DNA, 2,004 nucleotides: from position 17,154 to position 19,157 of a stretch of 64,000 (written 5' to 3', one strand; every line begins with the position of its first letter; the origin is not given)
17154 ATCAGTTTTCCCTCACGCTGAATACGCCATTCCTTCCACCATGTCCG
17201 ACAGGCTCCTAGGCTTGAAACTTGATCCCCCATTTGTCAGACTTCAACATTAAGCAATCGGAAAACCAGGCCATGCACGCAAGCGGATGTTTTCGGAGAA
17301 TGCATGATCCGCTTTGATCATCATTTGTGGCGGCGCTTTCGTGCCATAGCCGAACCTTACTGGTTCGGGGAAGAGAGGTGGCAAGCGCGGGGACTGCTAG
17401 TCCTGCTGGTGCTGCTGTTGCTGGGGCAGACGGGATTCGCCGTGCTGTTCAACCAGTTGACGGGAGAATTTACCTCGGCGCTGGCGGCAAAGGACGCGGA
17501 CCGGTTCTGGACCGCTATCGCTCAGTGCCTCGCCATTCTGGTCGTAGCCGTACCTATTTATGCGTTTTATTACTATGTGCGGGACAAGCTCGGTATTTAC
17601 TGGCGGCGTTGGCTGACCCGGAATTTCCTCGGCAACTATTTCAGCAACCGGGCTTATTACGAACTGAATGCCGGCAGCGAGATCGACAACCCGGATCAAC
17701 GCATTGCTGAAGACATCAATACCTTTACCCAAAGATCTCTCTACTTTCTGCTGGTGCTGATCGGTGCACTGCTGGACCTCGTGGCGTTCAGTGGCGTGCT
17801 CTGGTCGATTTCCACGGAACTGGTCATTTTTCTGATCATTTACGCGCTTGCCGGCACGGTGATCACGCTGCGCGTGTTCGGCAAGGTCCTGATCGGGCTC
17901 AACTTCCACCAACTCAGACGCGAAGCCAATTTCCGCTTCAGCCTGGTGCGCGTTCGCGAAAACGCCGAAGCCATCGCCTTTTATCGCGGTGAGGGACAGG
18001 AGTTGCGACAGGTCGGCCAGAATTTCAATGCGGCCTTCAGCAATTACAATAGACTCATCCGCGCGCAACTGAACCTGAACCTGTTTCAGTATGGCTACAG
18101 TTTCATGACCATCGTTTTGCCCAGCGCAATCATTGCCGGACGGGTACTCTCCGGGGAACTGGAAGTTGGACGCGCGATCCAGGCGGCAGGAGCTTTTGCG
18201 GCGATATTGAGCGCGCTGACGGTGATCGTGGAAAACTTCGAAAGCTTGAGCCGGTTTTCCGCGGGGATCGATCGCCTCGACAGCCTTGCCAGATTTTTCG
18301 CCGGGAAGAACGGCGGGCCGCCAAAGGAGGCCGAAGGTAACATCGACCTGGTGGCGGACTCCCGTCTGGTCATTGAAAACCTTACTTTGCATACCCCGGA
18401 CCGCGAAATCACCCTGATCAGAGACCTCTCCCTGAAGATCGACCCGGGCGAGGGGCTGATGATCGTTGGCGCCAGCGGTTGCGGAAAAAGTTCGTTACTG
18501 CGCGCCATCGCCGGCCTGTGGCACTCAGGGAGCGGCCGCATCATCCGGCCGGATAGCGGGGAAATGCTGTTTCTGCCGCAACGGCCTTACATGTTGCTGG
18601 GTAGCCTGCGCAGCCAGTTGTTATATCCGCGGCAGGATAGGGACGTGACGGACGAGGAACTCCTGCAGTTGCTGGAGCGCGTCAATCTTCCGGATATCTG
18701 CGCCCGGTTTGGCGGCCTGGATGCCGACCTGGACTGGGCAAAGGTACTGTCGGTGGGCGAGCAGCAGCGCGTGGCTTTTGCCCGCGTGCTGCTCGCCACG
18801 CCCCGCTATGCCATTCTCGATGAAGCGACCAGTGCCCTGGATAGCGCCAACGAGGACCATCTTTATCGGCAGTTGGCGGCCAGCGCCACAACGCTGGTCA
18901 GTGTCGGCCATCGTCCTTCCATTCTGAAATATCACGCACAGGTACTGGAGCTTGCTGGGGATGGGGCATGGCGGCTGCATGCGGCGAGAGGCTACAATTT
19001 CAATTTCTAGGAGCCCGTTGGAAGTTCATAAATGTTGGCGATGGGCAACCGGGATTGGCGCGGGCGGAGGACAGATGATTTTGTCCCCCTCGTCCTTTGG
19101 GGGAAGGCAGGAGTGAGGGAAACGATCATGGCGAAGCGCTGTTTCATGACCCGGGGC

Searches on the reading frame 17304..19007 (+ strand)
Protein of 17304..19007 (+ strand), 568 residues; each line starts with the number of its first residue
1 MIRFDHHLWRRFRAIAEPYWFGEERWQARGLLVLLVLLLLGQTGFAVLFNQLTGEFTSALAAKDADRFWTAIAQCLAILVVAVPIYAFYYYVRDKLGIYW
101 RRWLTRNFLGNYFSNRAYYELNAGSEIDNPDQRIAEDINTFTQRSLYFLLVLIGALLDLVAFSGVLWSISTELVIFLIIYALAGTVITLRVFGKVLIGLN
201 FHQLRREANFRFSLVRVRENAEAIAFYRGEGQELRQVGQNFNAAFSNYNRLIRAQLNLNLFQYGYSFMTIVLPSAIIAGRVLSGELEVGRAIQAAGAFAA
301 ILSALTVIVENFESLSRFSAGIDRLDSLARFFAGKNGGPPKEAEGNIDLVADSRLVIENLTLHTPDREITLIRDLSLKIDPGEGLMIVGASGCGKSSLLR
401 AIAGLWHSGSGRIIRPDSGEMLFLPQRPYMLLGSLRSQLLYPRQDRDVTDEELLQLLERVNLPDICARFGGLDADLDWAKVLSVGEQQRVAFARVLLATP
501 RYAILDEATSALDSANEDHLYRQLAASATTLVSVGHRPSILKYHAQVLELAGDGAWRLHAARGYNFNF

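Call 80: search_protein_families(library=pfam, proteins=[window:17304-19007:+], max_evalue=0.00001)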
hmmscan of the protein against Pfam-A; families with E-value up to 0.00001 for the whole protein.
window:17304-19007:+ (568 aa): 4 families
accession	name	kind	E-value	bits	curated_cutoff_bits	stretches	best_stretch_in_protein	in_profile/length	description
PF06472.20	ABC_membrane_2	-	1.8e-57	195.2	24.4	1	21-278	6-265/269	ABC transporter transmembrane region 2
PF00005.33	ABC_tran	-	6e-20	72.7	25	1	373-510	2-137/137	ABC transporter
PF05992.17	SbmA_BacA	-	3e-15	57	24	1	43-319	23-301/315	SbmA/BacA-like family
PF00664.28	ABC_membrane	-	9e-06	26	28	0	33-299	2-268/274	ABC transporter transmembrane region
